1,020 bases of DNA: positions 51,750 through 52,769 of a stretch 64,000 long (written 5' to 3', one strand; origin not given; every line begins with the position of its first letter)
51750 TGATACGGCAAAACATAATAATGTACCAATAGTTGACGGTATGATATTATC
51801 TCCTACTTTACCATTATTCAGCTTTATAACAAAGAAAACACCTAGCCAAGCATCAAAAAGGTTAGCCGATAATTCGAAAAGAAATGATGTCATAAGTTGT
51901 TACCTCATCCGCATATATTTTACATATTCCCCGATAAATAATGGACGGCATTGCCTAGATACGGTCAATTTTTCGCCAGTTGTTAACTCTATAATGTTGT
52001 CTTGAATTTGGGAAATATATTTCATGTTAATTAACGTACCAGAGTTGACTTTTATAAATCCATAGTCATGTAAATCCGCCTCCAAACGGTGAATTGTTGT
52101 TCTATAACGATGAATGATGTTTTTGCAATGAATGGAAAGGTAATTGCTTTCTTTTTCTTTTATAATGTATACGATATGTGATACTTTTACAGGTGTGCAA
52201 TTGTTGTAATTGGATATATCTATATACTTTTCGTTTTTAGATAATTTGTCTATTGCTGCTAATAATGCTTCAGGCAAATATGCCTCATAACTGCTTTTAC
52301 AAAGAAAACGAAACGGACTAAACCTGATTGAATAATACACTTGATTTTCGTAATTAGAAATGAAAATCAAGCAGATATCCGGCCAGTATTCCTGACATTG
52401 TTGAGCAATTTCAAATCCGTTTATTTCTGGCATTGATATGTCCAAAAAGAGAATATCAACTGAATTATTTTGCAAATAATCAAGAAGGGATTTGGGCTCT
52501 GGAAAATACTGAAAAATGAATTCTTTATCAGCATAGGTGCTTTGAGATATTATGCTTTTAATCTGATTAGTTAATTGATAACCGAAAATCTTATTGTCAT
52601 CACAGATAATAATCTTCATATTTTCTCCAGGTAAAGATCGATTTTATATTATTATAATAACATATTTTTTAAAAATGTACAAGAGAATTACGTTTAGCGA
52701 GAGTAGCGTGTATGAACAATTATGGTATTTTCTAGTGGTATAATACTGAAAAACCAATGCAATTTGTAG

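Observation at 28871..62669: A single 21-bp-phased direct repeat marks six promoters, suggesting an agr/LytTR quorum-sensing regulon that includes both ICE-borne RHS toxins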

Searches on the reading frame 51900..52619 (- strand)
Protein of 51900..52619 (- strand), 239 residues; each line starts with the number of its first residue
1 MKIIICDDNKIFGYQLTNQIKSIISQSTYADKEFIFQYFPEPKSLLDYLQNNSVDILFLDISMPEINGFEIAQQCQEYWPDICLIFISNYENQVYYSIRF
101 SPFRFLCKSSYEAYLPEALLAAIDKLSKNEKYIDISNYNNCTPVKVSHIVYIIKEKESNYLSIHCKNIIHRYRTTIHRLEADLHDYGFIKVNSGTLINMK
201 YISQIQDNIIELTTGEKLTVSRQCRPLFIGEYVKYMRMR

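Call 7: search_protein_families(library=pfam, proteins=[window:51900-52619:-])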
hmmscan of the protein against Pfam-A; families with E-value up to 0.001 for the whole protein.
window:51900-52619:- (239 aa): 2 families
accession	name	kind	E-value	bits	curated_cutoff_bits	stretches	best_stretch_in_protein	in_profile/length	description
PF04397.21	LytTR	-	1.6e-12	47.9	22.6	1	142-226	4-91/98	LytTr DNA-binding domain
PF00072.30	Response_reg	-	1.2e-10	41.9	30.2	1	3-95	1-84/111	Response regulator receiver domain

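Call 14: find_encoding_contigs(protein=window:51900-52619:-, flank=10000, max_places=10)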
Protein window:51900-52619:- (239 aa): no gene with exactly this product is on record in the collection.
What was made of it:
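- Tried and rejected: Exact look-up of the window's own regulator (call 14).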

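Call 15: find_homologous_proteins(query=window:51900-52619:-)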
Query window:51900-52619:- (239 aa): 43 proteins with E <= 0.001 among 240 candidates.
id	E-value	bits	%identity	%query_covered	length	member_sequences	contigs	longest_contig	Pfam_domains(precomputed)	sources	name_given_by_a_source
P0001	3.7e-156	535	100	100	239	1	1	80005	PF04397.22,PF00072.31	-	-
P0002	1.9e-87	310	59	100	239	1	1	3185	PF04397.22,PF00072.31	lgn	-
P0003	8.3e-87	308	59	100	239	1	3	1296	PF04397.22,PF00072.31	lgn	-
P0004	1.6e-86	307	60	100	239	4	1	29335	PF04397.22,PF00072.31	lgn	-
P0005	4.5e-85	303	59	100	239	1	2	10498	PF04397.22,PF00072.31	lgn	-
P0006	5.1e-85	303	58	100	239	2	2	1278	PF04397.22,PF00072.31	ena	-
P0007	8.9e-85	302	59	100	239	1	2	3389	PF04397.22,PF00072.31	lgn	-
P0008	5.4e-84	299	59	100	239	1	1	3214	PF04397.22,PF00072.31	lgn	-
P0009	3.7e-83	296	57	100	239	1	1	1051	PF04397.22,PF00072.31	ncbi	-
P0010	1.8e-78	281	58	92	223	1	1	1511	PF04397.22,PF00072.31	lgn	-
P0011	3.5e-74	267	52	100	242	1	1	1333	PF04397.22,PF00072.31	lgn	-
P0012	8.0e-57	210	58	74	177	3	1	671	PF04397.22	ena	-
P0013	2.3e-54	202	44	100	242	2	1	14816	PF04397.22,PF00072.31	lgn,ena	-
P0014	4.2e-50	188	40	100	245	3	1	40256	PF04397.22,PF00072.31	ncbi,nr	ncbi:MAG: response regulator transcription factor [Ruminococcaceae bacterium]|nr:response regulator 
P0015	7.1e-49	184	41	99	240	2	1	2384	PF04397.22,PF00072.31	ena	-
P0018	1.6e-48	183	40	99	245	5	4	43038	PF04397.22,PF00072.31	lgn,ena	-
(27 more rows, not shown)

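Call 17: find_related_loci(query=A1, collection=genome_contigs, flank=10000)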
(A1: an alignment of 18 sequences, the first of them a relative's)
Query A1 (239 aa) in genome_contigs; peptide patterns used: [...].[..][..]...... (x = any residue, [..] = any of these).
600 stretches matched a pattern (row limit reached: there are more); 383 encode a relative of the query (tblastn E <= 1e-3); the best 80 are kept; 80 distinct loci.
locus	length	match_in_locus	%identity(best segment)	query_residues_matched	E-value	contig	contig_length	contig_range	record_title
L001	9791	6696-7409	42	1-237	4e-54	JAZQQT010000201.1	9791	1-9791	MAG: Eubacteriales bacterium isolate T1900045235_TH20190005.MAGScoT_cleanbin_000026 SGB_5436_k141_1751811, whole genome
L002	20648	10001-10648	29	2-222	2e-28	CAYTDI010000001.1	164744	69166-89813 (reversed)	MAG TPA_asm: uncultured Eubacterium sp. isolate SRP350583_co1_156 genome assembly, contig: NODE_62_length_164744_cov_55.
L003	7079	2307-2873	29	36-222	4e-21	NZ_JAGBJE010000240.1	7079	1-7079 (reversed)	MAG: Pseudobutyrivibrio sp. isolate RGIG9167 Water_deer_Reticulum-4__c164017, whole genome shotgun sequence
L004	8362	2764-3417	25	1-222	1e-20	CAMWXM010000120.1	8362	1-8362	MAG TPA_asm: uncultured Ruminococcus sp. isolate SRR14411257_bin.9_metawrap_v1.3_MAG genome assembly, contig: NODE.1309_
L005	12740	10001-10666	25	1-223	3e-19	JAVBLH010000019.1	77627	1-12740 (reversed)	MAG: Evtepia sp. isolate EPI_MAG_00018 c_000003049481, whole genome shotgun sequence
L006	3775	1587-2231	30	1-223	2e-18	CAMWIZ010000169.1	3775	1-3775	MAG TPA_asm: uncultured Clostridia bacterium isolate SRR14411333_bin.5_metawrap_v1.3_MAG genome assembly, contig: NODE.1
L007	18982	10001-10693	27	1-236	2e-17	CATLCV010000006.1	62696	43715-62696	MAG TPA_asm: uncultured Lachnospiraceae bacterium isolate MGG09759_1680015481 genome assembly, contig: ERR3199635_553, w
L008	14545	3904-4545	27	1-215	5e-17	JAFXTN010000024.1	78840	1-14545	MAG: Butyrivibrio sp. isolate RGIG6732 Sheep_Rumen-2__c1096201, whole genome shotgun sequence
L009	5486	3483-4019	26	45-222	9e-17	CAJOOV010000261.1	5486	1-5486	uncultured Oscillospiraceae bacterium isolate Rumen_Coassembly_mag_1815 genome assembly, contig: k87_26026254, whole gen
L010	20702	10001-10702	25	1-237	5e-16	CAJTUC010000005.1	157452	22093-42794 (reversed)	MAG TPA_asm: uncultured Lachnospiraceae bacterium isolate MGBC114200 genome assembly, contig: MGBC114200.5, whole genome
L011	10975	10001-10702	26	1-236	5e-16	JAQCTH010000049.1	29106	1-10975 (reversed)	Clostridiaceae bacterium AF10-41 AF10-41.Scaf49, whole genome shotgun sequence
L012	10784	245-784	28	55-236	1e-15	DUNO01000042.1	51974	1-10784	MAG TPA_asm: Clostridiales bacterium isolate AS05jafATM_90 48419_AS05, whole genome shotgun sequence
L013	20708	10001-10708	27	3-230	2e-14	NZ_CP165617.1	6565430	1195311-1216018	Sphingobacterium sp. WOUb80 chromosome, complete genome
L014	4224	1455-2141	26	3-237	2e-14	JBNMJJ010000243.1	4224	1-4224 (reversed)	MAG: Lachnospiraceae bacterium isolate CM_BacSFD2059.73 k141_309745_length_4224_cov_7.0000, whole genome shotgun sequenc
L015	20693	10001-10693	25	1-237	2e-14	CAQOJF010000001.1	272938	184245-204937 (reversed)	MAG TPA_asm: uncultured Eubacterium sp. isolate MGBC163646 genome assembly, contig: MGBC163646.1, whole genome shotgun s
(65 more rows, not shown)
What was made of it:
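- Tried and rejected: Genome-collection scan with the regulator alignment (call 17).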

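Call 18: find_encoding_contigs(protein=P0004, flank=10000, max_places=4)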
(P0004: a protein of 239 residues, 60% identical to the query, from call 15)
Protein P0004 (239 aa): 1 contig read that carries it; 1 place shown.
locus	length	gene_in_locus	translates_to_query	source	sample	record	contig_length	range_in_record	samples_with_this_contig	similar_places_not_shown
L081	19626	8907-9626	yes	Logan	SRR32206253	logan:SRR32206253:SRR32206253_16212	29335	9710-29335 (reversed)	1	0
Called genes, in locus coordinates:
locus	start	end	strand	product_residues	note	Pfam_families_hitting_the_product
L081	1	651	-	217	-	?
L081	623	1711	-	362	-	PF13353:Fer4_12 (weak), PF04055:Radical_SAM, PF13186:SPASM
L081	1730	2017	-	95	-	-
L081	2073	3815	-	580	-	PF00664:ABC_membrane, PF00005:ABC_tran, PF02463:SMC_N (weak)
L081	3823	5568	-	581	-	PF13304:AAA_21 (faint), PF00005:ABC_tran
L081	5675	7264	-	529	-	PF14907:NTP_transf_5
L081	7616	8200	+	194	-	PF04647:AgrB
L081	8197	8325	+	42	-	-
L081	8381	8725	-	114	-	PF13560:HTH_31, PF01381:HTH_3, PF12844:HTH_19, PF13443:HTH_26 (weak)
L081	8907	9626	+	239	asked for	PF00072:Response_reg, PF04397:LytTR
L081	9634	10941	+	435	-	PF14501:HATPase_c_5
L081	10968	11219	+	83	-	PF20369:DUF6664 (weak)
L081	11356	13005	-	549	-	PF05257:CHAP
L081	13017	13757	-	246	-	PF20379:DUF6674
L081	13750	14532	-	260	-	PF01507:PAPS_reduct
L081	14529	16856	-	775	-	PF01935:DUF87 (weak), PF12846:AAA_10, PF19044:P-loop_TraG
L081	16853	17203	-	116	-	PF12666:PrgI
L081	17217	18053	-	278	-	PF19478:TrbL_2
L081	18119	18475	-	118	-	PF04956:TrbC (weak)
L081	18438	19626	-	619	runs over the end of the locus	PF02534:T4SS-DNA_transf, PF10412:TrwB_AAD_bind, PF12696:TraG-D_C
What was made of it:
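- L081 has no WYL gene (call 18).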

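Call 19: find_encoding_contigs(protein=P0005, flank=10000, max_places=4)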
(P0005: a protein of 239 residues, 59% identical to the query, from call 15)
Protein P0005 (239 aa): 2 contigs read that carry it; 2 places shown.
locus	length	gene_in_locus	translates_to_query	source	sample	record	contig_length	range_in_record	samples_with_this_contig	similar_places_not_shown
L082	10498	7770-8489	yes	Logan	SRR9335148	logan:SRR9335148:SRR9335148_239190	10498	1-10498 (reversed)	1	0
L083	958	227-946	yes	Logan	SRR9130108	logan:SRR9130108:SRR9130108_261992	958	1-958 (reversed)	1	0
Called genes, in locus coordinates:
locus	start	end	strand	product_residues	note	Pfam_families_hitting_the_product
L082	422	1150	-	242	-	PF00326:Peptidase_S9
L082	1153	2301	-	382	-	PF02595:Gly_kinase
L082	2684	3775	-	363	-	PF01381:HTH_3, PF12844:HTH_19 (weak), PF13443:HTH_26 (weak), PF13560:HTH_31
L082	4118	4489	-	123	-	-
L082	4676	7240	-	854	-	PF13306:LRR_5, PF13855:LRR_8 (faint), PF13306:LRR_5, PF00395:SLH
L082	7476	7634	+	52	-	-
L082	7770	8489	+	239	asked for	PF00072:Response_reg, PF04397:LytTR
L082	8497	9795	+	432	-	PF14501:HATPase_c_5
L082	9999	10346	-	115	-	PF05635:23S_rRNA_IVP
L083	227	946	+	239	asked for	PF00072:Response_reg, PF04397:LytTR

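Call 28: find_encoding_contigs(protein=P0013, flank=10000, max_places=3)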
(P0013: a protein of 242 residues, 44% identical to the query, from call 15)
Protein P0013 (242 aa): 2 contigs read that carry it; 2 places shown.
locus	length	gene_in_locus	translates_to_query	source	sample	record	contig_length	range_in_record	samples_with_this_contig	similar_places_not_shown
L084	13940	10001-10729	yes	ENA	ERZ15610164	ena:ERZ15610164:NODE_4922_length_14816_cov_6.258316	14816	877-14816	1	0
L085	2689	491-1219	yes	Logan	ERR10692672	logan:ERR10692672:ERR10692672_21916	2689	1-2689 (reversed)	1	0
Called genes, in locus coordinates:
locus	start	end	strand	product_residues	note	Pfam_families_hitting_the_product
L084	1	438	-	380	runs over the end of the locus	-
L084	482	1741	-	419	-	-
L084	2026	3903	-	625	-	-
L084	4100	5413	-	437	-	-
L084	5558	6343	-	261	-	PF09992:NAGPA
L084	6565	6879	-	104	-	-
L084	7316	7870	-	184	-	PF12645:HTH_16 (weak), PF08281:Sigma70_r4_2 (weak), PF04545:Sigma70_r4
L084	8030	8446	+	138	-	PF05105:Phage_holin_4_1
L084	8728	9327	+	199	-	PF04647:AgrB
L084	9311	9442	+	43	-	-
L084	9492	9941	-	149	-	PF13560:HTH_31, PF12844:HTH_19, PF13443:HTH_26 (faint), PF01381:HTH_3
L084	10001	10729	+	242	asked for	PF00072:Response_reg, PF04397:LytTR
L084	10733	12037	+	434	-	PF14501:HATPase_c_5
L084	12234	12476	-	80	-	PF20124:DUF6514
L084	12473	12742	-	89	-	PF13560:HTH_31 (weak), PF12844:HTH_19 (weak)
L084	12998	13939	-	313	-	?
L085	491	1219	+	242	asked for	PF00072:Response_reg, PF04397:LytTR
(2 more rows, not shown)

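Call 29: find_encoding_contigs(protein=P0002, flank=10000, max_places=3)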
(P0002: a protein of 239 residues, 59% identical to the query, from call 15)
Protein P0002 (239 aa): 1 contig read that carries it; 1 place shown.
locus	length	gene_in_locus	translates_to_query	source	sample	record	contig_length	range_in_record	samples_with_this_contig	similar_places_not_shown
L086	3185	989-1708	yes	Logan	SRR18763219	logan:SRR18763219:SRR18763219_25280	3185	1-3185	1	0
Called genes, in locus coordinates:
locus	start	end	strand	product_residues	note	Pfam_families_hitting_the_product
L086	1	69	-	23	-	?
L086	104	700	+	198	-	PF04647:AgrB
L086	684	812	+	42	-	-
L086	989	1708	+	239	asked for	PF00072:Response_reg, PF04397:LytTR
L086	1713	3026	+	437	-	PF14689:SPOB_a (weak), PF02518:HATPase_c (weak), PF14501:HATPase_c_5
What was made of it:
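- The motif persists where the Xre gene is absent (L082, L086), so it follows the regulator-kinase pair (calls 19, 29).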

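Call 30: find_encoding_contigs(protein=P0007, flank=10000, max_places=3)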
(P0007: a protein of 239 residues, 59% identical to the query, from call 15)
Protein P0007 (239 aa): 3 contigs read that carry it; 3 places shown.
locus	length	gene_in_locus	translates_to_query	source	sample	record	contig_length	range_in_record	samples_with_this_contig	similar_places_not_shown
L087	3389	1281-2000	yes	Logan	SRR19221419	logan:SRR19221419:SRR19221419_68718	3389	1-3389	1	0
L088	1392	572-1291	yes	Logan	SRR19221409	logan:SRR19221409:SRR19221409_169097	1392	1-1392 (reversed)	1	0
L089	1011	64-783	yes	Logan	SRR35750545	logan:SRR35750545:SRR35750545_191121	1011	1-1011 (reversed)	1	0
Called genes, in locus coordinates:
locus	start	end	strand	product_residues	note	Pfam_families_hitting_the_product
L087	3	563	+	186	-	?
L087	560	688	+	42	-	-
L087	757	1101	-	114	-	PF13560:HTH_31, PF01381:HTH_3, PF12844:HTH_19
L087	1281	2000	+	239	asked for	PF00072:Response_reg, PF04397:LytTR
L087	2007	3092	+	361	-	-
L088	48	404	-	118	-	PF13560:HTH_31, PF01381:HTH_3, PF12844:HTH_19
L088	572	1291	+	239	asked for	PF00072:Response_reg, PF04397:LytTR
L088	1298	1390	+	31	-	?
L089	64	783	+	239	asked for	PF00072:Response_reg, PF04397:LytTR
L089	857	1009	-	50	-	?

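Call 62: search_solved_structures(query=window:51900-52619:-, max_evalue=0.01)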
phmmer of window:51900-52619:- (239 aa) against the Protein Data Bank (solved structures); distinct sequences matched with E-value up to 0.01: 16.
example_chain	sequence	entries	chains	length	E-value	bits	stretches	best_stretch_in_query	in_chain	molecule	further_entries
2qv0_A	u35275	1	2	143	1.5e-07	34.2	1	2-115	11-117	Protein mrkE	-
4cbv_A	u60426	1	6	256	4.7e-06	29.3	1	40-213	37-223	COME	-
3cu5_A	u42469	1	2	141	1.3e-05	27.9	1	53-131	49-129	Two component transcriptional regulator, AraC family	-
6swf_A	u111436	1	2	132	1.7e-05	27.5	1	42-131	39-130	Two-component response regulator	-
3eqz_A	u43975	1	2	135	1.8e-05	27.4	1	37-98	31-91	Response regulator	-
6swb_A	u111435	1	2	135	1.9e-05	27.4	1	42-131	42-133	Two-component response regulator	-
6swl_A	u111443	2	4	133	0.00016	24.4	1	43-126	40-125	Two-component response regulator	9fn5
7pvk_A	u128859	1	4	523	0.00033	23.3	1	45-93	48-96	Response regulator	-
7pv7_D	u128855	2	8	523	0.00033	23.3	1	45-93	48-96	Response regulator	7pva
5wq0_B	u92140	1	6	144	0.0015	21.1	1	2-76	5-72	Stage 0 sporulation protein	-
2rjn_A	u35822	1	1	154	0.0016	21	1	39-92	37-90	Response regulator receiver:Metal-dependent phosphohydrolase, HD subdomain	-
5wq0_D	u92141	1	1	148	0.002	20.7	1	2-76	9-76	Stage 0 sporulation protein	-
3jte_A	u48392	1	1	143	0.003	20.2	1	49-123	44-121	Response regulator receiver protein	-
6m8o_A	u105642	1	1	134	0.0042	19.7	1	41-109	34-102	DNA-binding response regulator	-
1zgz_A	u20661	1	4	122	0.0069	19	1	32-78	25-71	TorCAD operon transcriptional regulatory protein torR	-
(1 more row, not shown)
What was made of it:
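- On agr-type peptide quorum sensing: The best full-length solved relative is ComE, 4cbv (call 62).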

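Call 64: search_protein_families(library=ncbifam, proteins=[window:51900-52619:-], max_evalue=0.01)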
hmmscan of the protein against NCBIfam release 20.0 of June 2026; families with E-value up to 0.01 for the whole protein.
window:51900-52619:- (239 aa): 35 families (the best 25 are shown)
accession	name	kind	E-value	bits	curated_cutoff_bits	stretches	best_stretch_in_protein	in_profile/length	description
NF011896.0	PRK15369.1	equivalog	2.1e-09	37.3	242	1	45-136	41-130/211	two component system response regulator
NF046022.1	RespRegCpdRBruc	equivalog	5.2e-08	32.9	180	1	43-90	35-82/120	cell cycle two-component system response regulator CpdR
NF008296.0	PRK11083.1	equivalog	8.8e-07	28.6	273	1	34-94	28-87/228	two-component system response regulator CreB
NF051850.1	RespRegRprY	equivalog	1e-06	28.4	370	1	1-89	5-84/234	response regulator transcription factor RprY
NF008677.0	PRK11697.1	equivalog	1.7e-06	27.6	246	1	46-222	40-225/238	two-component system response regulator BtsR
NF010684.1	PRK14084.1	equivalog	3.7e-06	26.9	375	1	1-222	1-242/254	response regulator transcription factor LytR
TIGR01818.1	ntrC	equivalog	4.6e-06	25.7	558.6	1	22-92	12-81/463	nitrogen regulation protein NR(I)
NF033117.2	vanR_ACDEGLN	exception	5.4e-06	26.1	350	1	32-79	21-68/226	VanR-ABDEGLN family response regulator transcription factor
NF052445.1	RespRegMctR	equivalog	1e-05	25.1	300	1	18-97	15-91/205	two-component system response regulator MctR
NF053512.1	nitric_RR_NosR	exception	1.2e-05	24.5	400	1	40-90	29-79/422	response regulator c-di-GMP phosphodiesterase, NosR family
NF033120.0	vanR_FM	exception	3.3e-05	23.6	460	1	45-89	39-82/231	vancomycin resistance response regulator transcription factor, VanR-F/VanR-M family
NF000403.1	vanR-C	exception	5.7e-05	22.8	480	1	28-77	21-70/231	vancomycin resistance response regulator transcription factor VanR-C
NF007018.1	PRK09483.1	equivalog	6.5e-05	22.7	280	1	46-133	40-125/217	UvrY/SirA/GacA family response regulator transcription factor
NF041945.1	LuxN_Vibrio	equivalog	0.0001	20.6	1550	1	44-88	755-799/839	quorum-sensing autoinducer 1 sensor kinase/phosphatase LuxN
NF008099.0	PRK10841.1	equivalog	0.00016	19.5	920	1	1-78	825-893/949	two-component system sensor histidine kinase RcsC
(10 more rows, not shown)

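Call 68: find_homologous_proteins(query=L081:18441-19625:-, max_evalue=1e-60)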
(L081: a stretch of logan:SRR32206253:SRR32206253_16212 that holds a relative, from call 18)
Query L081:18441-19625:- (395 aa): 8000 proteins with E <= 1e-60 among 8000 candidates; the best 120 are listed.
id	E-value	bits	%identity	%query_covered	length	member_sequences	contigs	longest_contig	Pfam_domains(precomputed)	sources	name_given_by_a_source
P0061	1.4e-261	885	100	100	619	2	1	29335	PF10412.16,PF02534.21,PF12696.14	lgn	-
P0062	2.6e-246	835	94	100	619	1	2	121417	PF10412.16,PF02534.21,PF12696.14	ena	-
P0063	2.7e-245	831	94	100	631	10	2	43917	PF10412.16,PF02534.21,PF12696.14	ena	-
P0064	6.1e-227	771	96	91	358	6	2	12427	PF10412.16,PF02534.21,PF12696.14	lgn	-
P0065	5.7e-220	748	84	100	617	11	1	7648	PF10412.16,PF02534.21,PF12696.14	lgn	-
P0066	3.0e-219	746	85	98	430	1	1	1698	PF10412.16,PF02534.21,PF12696.14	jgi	-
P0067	3.9e-219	745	89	94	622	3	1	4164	PF10412.16,PF02534.21,PF12696.14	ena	-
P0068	3.4e-216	736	87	91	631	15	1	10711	PF10412.16,PF02534.21,PF12696.14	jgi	jgi:type IV secretion system protein VirD4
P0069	4.4e-216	735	83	100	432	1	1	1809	PF10412.16,PF02534.21,PF12696.14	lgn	-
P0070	7.8e-215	731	83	100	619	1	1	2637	PF10412.16,PF02534.21,PF12696.14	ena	-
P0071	9.3e-215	731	87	94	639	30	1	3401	PF10412.16,PF02534.21,PF12696.14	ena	-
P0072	1.5e-214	730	87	94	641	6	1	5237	PF10412.16,PF02534.21,PF12696.14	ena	-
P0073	1.7e-214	730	82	100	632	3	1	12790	PF10412.16,PF02534.21,PF12696.14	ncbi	-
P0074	2.5e-214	730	86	94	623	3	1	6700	PF10412.16,PF02534.21,PF12696.14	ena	-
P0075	1.1e-213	727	85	96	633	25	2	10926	PF10412.16,PF02534.21,PF12696.14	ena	-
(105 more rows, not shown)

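Call 69: find_encoding_contigs(protein=P0061, flank=10000, max_places=2)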
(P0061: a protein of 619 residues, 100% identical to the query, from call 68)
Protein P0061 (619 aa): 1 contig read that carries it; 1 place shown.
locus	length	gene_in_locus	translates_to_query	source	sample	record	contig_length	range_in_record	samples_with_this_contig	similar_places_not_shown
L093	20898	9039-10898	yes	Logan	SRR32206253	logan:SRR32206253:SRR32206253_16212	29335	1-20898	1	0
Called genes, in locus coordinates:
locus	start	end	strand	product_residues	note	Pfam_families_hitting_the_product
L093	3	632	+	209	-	?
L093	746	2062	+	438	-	PF13271:DUF4062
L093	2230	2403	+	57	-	-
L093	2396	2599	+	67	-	-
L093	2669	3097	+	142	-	-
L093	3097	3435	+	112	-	PF12959:DUF3848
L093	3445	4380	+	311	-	PF13154:DUF3991, PF13155:Toprim_2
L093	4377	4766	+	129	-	PF12957:DUF3846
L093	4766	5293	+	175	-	PF14207:DpnD-PcfM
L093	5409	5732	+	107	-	PF21983:NikA-like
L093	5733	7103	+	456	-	PF03432:Relaxase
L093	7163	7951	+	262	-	PF12687:DUF3801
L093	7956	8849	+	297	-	PF08401:ArdcN (faint)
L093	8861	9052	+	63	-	-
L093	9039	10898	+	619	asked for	PF02534:T4SS-DNA_transf, PF10412:TrwB_AAD_bind, PF12696:TraG-D_C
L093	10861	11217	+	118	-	PF04956:TrbC (weak)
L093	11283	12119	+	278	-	PF19478:TrbL_2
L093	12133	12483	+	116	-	PF12666:PrgI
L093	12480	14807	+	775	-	PF01935:DUF87 (weak), PF12846:AAA_10, PF19044:P-loop_TraG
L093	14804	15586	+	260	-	PF01507:PAPS_reduct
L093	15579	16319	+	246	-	PF20379:DUF6674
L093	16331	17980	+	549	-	PF05257:CHAP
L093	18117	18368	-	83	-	PF20369:DUF6664 (weak)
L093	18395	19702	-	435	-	PF14501:HATPase_c_5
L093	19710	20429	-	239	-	PF00072:Response_reg, PF04397:LytTR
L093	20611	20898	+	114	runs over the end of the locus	PF13560:HTH_31, PF01381:HTH_3, PF12844:HTH_19, PF13443:HTH_26 (weak)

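Call 71: find_encoding_contigs(protein=P0014, flank=10000, max_places=2)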
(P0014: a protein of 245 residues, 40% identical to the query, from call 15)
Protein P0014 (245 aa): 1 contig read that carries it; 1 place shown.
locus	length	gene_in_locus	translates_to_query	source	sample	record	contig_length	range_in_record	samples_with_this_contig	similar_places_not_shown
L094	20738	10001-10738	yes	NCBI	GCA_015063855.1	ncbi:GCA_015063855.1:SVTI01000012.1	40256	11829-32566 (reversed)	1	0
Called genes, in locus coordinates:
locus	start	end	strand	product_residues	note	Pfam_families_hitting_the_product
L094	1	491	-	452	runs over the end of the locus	PF00370:FGGY_N, PF02782:FGGY_C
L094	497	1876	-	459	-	-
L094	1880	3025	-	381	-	PF01553:Acyltransferase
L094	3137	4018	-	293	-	PF01435:Peptidase_M48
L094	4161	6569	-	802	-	PF05569:Peptidase_M56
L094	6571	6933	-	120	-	PF03965:Penicillinase_R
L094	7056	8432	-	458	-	PF01266:DAO (faint), PF07992:Pyr_redox_2 (faint), PF13738:Pyr_redox_3 (faint), PF21688:FAD-depend_C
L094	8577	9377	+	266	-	PF00106:adh_short, PF08659:KR, PF13561:adh_short_C2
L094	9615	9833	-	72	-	PF13560:HTH_31, PF01381:HTH_3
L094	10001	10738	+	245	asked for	PF00072:Response_reg, PF04397:LytTR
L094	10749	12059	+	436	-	PF14501:HATPase_c_5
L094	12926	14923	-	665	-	PF00664:ABC_membrane (weak), PF13304:AAA_21 (faint), PF00005:ABC_tran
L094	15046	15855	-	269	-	PF07833:Cu_amine_oxidN1, PF07486:Hydrolase_2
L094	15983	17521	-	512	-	PF13396:PLDc_N (weak), PF13091:PLDc_2, PF00614:PLDc (weak), PF13091:PLDc_2, PF00614:PLDc (weak)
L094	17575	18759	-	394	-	PF04055:Radical_SAM, PF06969:HemN_C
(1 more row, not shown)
